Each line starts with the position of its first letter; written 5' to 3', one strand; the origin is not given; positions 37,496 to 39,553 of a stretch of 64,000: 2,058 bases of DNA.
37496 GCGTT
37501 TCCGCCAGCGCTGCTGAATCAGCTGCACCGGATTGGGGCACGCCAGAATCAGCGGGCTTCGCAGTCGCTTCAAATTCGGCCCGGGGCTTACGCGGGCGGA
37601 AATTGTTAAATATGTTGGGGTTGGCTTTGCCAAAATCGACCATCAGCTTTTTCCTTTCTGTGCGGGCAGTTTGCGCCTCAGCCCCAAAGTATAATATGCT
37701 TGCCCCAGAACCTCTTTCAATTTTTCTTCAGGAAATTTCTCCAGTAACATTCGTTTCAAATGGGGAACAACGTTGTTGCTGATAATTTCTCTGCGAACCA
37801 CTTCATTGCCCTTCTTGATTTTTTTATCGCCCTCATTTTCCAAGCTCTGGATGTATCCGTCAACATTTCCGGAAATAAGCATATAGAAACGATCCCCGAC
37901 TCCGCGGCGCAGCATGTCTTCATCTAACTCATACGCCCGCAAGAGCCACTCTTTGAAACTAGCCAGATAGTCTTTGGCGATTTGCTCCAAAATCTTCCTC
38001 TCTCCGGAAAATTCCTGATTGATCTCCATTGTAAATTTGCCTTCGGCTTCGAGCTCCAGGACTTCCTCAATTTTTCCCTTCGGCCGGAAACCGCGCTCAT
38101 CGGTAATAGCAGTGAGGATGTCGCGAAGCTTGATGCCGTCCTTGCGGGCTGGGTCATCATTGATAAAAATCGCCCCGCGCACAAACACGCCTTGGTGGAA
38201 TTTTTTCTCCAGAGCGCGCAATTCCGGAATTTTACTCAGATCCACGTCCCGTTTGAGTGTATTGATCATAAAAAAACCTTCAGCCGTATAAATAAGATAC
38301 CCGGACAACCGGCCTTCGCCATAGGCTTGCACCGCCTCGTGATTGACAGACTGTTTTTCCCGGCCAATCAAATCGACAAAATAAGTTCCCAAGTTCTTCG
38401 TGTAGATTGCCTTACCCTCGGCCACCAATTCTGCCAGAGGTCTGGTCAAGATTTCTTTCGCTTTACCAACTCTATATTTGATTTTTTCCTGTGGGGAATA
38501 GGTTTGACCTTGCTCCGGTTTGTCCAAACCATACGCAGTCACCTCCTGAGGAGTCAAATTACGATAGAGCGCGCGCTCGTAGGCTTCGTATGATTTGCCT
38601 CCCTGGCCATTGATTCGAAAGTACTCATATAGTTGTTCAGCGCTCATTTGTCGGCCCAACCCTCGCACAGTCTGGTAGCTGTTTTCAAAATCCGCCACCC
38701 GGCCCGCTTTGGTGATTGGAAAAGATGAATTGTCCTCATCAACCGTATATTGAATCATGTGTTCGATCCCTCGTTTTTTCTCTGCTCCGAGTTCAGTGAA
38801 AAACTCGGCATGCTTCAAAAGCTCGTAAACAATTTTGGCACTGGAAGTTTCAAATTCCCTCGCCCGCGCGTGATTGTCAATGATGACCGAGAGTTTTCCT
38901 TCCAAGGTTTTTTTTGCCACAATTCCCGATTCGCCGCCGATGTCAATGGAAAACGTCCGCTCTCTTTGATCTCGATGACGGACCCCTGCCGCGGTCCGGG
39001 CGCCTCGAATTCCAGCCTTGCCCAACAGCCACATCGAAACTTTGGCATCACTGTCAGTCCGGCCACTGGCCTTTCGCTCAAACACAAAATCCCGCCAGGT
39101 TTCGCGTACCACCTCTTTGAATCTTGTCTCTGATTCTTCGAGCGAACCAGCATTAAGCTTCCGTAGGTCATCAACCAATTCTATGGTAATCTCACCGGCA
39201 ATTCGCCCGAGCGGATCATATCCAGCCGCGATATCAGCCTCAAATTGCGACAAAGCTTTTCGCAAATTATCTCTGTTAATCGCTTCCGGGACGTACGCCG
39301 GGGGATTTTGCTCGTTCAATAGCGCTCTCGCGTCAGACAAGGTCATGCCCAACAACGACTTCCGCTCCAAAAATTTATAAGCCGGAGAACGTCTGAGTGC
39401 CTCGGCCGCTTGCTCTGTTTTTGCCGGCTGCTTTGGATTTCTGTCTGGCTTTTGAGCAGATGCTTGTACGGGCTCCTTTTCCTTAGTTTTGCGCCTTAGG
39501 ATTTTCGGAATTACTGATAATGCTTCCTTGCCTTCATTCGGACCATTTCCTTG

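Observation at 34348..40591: Strongly promoted four-gene cluster of large uncharacterised proteins next to an export apparatus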

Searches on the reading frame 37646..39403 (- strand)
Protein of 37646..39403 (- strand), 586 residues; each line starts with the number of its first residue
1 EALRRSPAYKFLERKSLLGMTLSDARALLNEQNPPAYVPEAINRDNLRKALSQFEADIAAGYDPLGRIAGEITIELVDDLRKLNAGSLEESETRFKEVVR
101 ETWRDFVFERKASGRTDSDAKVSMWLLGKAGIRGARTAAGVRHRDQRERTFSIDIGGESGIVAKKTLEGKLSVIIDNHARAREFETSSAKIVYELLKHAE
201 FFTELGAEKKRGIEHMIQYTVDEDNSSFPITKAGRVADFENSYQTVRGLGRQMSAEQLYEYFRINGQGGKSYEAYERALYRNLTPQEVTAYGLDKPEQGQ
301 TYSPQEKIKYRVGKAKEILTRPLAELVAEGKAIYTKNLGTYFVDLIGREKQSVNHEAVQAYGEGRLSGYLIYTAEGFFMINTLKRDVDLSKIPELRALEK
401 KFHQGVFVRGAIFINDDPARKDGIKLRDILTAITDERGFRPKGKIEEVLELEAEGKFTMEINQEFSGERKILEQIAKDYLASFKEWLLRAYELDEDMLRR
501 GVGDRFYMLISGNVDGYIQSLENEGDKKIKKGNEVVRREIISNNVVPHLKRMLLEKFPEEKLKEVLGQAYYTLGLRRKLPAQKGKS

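Call 13: search_solved_structures(query=window:37646-39403:-, max_evalue=10)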
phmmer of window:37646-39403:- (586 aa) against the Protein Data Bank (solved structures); distinct sequences matched with E-value up to 10: 1.
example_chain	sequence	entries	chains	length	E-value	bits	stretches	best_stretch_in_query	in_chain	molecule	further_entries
8k4m_A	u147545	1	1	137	0.31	13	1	322-439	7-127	Anti CRISPR protein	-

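Call 25: search_protein_representatives(protein=window:37646-39403:-)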
Query: 586 residues. Proteins with E-value up to 0.001 (for the whole library): 111; up to 1e-10: 47; up to 1e-30: 10. The best 111 are listed.
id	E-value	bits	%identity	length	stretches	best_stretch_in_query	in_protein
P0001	0.0e+00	1286.1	100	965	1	1-586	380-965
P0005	6.8e-92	325.5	41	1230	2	5-459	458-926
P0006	7.6e-69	249.4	43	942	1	2-457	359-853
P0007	8.2e-65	236.1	38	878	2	2-460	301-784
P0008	2.4e-61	224.7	41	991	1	3-458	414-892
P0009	2.7e-60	221.2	39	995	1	3-476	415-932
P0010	1.2e-51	192.7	43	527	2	216-458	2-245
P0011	6.7e-49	183.6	42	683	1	62-450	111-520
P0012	6.6e-43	163.8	36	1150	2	7-295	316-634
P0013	5.5e-35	137.7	35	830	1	64-459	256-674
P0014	2.9e-27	112.2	39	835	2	60-262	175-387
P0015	1.6e-24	103.1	49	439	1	442-576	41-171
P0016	5.8e-24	101.3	34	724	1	18-463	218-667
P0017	1.3e-23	100.1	34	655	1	94-480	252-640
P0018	5.3e-23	98.1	37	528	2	89-264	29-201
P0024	1.1e-16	77.3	43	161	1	445-575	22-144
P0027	9.5e-16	74.2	43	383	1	462-572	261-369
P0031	2.2e-13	66.4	41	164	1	462-577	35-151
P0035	4.7e-13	65.3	42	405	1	453-583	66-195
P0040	2.7e-12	62.7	32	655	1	65-459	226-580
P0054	5.8e-10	55.1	39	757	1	463-576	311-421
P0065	4.5e-08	48.8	30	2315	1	66-449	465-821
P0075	5.6e-07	45.2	28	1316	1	110-460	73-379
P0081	2.0e-06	43.4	33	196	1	445-577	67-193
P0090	8.0e-06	41.4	37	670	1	467-582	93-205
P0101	5.9e-05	38.5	34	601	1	464-575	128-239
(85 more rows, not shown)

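Call 48: find_encoding_contigs(protein=P0005, flank=10000, max_places=3)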
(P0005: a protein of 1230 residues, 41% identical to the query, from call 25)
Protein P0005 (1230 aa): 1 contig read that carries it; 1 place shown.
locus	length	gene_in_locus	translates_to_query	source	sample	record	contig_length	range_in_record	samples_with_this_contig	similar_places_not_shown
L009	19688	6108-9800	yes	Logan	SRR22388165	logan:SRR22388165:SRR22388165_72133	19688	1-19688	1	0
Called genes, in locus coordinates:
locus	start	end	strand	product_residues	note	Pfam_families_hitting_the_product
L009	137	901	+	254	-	PF00459:Inositol_P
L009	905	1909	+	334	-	PF01595:CNNM, PF00571:CBS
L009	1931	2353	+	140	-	-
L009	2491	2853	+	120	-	PF09900:DUF2127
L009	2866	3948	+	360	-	PF01551:Peptidase_M23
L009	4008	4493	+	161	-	-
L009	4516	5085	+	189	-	PF07963:N_methyl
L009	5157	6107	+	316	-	PF00089:Trypsin, PF13365:Trypsin_2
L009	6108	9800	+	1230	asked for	-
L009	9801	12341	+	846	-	-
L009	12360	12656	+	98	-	PF18908:DUF5663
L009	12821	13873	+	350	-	-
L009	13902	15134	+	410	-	-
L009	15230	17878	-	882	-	PF02861:Clp_N, PF23569:NBD_SMAX1, PF00004:AAA, PF17871:AAA_lid_9, PF07724:AAA_2, PF07728:AAA_5, PF00004:AAA, PF10431:ClpB_D2-small, +10 more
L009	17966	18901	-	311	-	PF13102:Phage_int_SAM_5 (weak), PF13495:Phage_int_SAM_4 (weak), PF02899:Phage_int_SAM_1, PF00589:Phage_integrase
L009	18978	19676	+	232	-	PF00753:Lactamase_B (weak), PF13483:Lactamase_B_3, PF12706:Lactamase_B_2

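Call 49: find_encoding_contigs(protein=P0006, flank=10000, max_places=1)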
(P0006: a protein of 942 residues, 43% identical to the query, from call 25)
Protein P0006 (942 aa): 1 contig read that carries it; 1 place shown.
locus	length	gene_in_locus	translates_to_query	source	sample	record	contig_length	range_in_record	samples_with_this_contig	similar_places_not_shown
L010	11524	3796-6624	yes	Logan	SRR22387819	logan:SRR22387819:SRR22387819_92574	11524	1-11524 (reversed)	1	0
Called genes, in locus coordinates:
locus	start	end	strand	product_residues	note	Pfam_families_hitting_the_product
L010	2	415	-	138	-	?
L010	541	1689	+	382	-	PF18884:TSP3_bac (faint), PF04203:Sortase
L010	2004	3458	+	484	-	-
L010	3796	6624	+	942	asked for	-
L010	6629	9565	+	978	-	-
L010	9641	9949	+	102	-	PF18908:DUF5663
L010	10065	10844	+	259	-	-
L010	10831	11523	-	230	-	?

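Call 50: find_encoding_contigs(protein=P0016, flank=10000, max_places=1)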
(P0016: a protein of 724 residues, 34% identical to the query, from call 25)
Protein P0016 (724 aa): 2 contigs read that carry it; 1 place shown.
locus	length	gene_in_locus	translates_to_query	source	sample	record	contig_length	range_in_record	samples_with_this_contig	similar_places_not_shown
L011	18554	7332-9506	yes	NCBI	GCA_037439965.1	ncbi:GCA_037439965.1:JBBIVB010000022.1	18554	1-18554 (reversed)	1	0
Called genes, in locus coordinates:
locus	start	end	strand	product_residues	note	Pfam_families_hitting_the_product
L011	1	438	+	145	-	?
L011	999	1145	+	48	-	-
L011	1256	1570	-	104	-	-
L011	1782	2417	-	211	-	-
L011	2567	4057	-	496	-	PF13522:GATase_6, PF13537:GATase_7, PF00156:Pribosyltran (weak)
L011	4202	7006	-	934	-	PF00139:Lectin_legB, PF03388:Lectin_leg-like (weak), PF06028:DUF915 (faint), PF18483:Lectin_L-type_dom, PF02450:LCAT, PF02089:Palm_thioest (weak), PF07819:PGAP1 (weak)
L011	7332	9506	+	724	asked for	-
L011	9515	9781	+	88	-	-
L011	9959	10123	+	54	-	-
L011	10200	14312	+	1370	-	-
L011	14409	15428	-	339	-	-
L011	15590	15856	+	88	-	-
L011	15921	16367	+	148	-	PF01668:SmpB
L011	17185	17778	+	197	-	PF05198:IF3_N, PF00707:IF3_C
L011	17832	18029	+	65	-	PF01632:Ribosomal_L35p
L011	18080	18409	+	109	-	PF00453:Ribosomal_L20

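Call 51: find_encoding_contigs(protein=P0040, flank=10000, max_places=1)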
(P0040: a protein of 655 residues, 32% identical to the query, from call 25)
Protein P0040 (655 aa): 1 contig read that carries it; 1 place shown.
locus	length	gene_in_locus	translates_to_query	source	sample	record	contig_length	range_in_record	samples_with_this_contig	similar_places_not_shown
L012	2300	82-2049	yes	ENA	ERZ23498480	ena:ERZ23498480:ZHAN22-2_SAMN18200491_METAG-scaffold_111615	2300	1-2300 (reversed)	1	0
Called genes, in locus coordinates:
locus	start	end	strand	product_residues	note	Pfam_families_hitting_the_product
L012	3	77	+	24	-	?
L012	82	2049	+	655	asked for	-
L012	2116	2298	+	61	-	?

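Call 55: find_encoding_contigs(protein=P0007, flank=10000, max_places=1)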
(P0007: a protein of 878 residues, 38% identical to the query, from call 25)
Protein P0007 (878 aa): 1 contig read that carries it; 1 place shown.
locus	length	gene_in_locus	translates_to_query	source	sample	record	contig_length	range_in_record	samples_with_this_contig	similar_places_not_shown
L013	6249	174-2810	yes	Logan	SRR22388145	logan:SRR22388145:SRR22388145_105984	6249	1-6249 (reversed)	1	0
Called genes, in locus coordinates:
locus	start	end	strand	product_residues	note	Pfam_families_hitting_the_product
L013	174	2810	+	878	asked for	-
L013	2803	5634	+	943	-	-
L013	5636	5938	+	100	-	-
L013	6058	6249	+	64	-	?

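Call 56: find_encoding_contigs(protein=P0009, flank=10000, max_places=1)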
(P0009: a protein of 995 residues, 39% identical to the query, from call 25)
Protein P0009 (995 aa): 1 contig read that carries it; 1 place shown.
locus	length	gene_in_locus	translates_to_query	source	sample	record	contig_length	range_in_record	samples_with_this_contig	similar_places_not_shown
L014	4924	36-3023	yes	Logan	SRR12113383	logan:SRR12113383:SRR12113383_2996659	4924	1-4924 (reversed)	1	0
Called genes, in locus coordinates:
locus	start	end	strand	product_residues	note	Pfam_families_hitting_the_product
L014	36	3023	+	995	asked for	-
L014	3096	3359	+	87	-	PF18908:DUF5663 (weak)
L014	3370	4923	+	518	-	?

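Call 57: find_encoding_contigs(protein=P0012, flank=10000, max_places=1)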
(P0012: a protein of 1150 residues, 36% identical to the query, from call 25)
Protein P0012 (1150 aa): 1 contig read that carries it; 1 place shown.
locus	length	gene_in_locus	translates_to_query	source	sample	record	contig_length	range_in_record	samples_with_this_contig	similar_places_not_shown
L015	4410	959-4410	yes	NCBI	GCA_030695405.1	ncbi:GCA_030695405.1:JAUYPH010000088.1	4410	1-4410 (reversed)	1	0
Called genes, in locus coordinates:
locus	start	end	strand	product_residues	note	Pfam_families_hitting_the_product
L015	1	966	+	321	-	?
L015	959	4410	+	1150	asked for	?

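Call 58: find_encoding_contigs(protein=P0013, flank=10000, max_places=1)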
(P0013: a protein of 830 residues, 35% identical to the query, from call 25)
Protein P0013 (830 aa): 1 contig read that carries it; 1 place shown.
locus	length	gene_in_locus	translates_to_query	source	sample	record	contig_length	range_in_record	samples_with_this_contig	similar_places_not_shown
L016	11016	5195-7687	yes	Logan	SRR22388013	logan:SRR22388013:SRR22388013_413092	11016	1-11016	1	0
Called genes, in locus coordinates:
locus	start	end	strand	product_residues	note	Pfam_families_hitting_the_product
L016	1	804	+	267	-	?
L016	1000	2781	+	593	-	PF13243:SQHop_cyclase_C (faint), PF13249:SQHop_cyclase_N (faint), PF14478:DUF4430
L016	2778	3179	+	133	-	PF22076:Cep192_D6 (weak)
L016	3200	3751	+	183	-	-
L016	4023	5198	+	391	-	-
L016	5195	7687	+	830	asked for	-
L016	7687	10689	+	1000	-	-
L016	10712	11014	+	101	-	?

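Call 63: search_protein_families(library=pfam, proteins=[L013:5636-5935:+, L016:10712-11014:+, L009:12360-12653:+, L010:9641-9946:+, L014:3096-3356:+, L011:9515-9778:+], max_evalue=10)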
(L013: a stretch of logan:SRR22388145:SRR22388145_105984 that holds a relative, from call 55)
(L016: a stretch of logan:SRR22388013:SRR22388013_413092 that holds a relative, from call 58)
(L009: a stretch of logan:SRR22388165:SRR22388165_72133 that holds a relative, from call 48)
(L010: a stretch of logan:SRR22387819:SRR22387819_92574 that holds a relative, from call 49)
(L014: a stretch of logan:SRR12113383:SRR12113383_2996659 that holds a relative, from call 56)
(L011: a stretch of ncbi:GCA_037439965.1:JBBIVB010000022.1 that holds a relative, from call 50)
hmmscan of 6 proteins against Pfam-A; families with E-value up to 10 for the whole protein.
L013:5636-5935:+ (100 aa): 5 families
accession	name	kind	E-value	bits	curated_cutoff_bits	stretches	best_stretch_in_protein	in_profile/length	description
PF07464.16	ApoLp-III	-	0.0054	17.3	36.3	1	26-98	56-126/146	Apolipophorin-III precursor (apoLp-III)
PF14357.11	DUF4404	-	0.024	15.7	27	1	11-72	7-75/83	Domain of unknown function (DUF4404)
PF01367.25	5_3_exonuc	-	0.085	13.8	40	1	73-98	21-46/97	5'-3' exonuclease, C-terminal SAM fold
PF03909.22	BSD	-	0.098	13.1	24.6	0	80-98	11-29/58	BSD domain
PF08621.15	RPAP1_N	-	0.26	11.6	25.3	1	26-45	23-42/46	RPAP1-like, N-terminal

L016:10712-11014:+ (101 aa): 2 families
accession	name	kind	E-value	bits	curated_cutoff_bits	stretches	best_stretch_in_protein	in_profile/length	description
PF18908.5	DUF5663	-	3.5e-05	24.7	23.7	1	13-92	4-83/84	Protein of unknown function (DUF5663)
PF10047.15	DUF2281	-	0.14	13.2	26.5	1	16-50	6-47/64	Protein of unknown function (DUF2281)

L009:12360-12653:+ (98 aa): 3 families
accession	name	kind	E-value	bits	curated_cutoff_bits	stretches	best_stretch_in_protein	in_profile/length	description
PF18908.5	DUF5663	-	0.02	15.9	23.7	1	13-87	5-79/84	Protein of unknown function (DUF5663)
PF23338.1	PTHB1_hp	-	0.029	15.2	27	1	33-64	37-67/104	PTHB1 hairpin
PF03884.20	YacG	-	0.14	12.3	25.5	1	71-92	25-46/52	DNA gyrase inhibitor YacG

L010:9641-9946:+ (102 aa): 4 families
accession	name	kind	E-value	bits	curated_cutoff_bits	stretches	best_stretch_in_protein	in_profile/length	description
PF18908.5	DUF5663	-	5.8e-05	24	23.7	1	13-92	4-83/84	Protein of unknown function (DUF5663)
PF23338.1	PTHB1_hp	-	0.016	16.1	27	1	34-68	37-70/104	PTHB1 hairpin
PF18043.6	T4_Rnl2_C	-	0.094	13.5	27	1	26-96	9-79/82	T4 RNA ligase 2 C-terminal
PF13342.12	Toprim_Crpt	-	0.096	13.1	32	1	52-73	17-39/60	C-terminal repeat of topoisomerase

L014:3096-3356:+ (87 aa): 1 family
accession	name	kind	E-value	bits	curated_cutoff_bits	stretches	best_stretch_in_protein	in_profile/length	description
PF18908.5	DUF5663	-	0.011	16.7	23.7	1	3-82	4-82/84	Protein of unknown function (DUF5663)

L011:9515-9778:+ (88 aa): 0 families

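Call 76: search_protein_families(library=pfam, proteins=[P0015, P0024, P0027, P0031, P0035, P0054, P0081, P0090, P0101, P0065], max_evalue=0.001)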
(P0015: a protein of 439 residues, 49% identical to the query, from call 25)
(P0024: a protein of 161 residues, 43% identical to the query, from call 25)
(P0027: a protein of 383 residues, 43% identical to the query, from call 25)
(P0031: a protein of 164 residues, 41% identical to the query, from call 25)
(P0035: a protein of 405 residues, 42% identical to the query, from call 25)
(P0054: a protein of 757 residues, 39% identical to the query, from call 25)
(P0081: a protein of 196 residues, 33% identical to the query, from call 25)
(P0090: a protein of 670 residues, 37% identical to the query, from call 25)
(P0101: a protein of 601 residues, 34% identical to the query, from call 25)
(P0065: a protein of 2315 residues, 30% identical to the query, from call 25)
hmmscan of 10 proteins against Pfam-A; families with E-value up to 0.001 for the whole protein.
P0015 (439 aa): 1 family
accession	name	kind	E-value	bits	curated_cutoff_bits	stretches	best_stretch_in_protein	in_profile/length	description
PF09397.16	FtsK_gamma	-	1.8e-23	82.4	30.6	1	188-247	2-61/63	Ftsk gamma domain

P0024 (161 aa): 0 families

P0027 (383 aa): 0 families

P0031 (164 aa): 0 families

P0035 (405 aa): 0 families

P0054 (757 aa): 0 families

P0081 (196 aa): 0 families

P0090 (670 aa): 0 families

P0101 (601 aa): 1 family
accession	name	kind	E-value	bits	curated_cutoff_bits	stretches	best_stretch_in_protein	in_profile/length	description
PF24697.1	DUF7661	-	0.0003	21.2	27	1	53-105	5-57/70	Domain of unknown function (DUF7661)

P0065 (2315 aa): 0 families

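Call 81: find_encoding_contigs(protein=P0065, flank=10000, max_places=1)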
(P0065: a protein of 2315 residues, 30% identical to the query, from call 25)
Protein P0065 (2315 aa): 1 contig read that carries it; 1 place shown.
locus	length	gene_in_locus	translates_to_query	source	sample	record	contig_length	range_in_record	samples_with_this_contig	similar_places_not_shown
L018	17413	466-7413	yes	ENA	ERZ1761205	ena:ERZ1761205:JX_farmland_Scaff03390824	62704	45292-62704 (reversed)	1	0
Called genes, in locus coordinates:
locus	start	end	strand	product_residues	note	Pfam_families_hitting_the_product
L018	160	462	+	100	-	-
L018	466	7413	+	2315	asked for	-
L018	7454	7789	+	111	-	-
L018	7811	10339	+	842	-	PF26449:DUF8128, PF01935:DUF87 (weak), PF02534:T4SS-DNA_transf (weak), PF10412:TrwB_AAD_bind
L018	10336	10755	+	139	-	-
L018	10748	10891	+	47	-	-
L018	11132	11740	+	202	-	-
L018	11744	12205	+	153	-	PF04138:GtrA_DPMS_TM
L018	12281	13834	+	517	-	PF05496:RuvB_N (faint), PF13177:DNA_pol3_delta2, PF13604:AAA_30 (weak), PF00004:AAA, PF13401:AAA_22, PF22608:DNAX_ATPase_lid, PF12169:DNA_pol3_gamma3, PF20964:DnaX_C, +3 more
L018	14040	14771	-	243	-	-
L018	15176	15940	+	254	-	PF03372:Exo_endo_phos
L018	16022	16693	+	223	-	PF02463:SMC_N (weak), PF00005:ABC_tran, PF13304:AAA_21 (faint)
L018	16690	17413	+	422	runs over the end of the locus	PF12704:MacB_PCD, PF02687:FtsX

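Call 98: find_encoding_contigs(protein=P0075, flank=10000, max_places=2)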
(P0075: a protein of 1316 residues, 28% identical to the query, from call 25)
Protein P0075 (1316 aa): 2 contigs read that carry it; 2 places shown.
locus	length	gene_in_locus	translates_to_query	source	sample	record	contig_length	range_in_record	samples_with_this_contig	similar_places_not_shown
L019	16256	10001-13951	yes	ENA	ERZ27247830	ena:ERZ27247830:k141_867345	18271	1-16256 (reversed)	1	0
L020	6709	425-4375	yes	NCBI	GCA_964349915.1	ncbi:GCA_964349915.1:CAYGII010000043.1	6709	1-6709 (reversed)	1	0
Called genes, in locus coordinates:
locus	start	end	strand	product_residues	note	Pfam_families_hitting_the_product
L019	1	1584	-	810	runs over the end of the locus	PF00521:DNA_topoisoIV, PF03989:DNA_gyraseA_C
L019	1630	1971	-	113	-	-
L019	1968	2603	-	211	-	PF13483:Lactamase_B_3, PF12706:Lactamase_B_2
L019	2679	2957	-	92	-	-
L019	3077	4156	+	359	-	PF21710:Spt6_S1 (faint), PF23459:S1_RRP5 (faint), PF00575:S1, PF13509:S1_2 (faint), PF00575:S1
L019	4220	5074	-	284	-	-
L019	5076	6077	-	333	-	-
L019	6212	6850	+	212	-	-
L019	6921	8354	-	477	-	PF10996:Beta-Casp (weak), PF07521:RMMBL (weak)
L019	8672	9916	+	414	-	PF02151:UVR (faint)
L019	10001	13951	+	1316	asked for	PF00481:PP2C (weak), PF13672:PP2C_2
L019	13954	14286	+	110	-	-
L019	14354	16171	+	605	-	PF06480:FtsH_ext (weak), PF00004:AAA, PF17862:AAA_lid_3, PF01434:Peptidase_M41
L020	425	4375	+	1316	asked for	PF00481:PP2C (weak), PF13672:PP2C_2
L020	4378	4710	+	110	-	-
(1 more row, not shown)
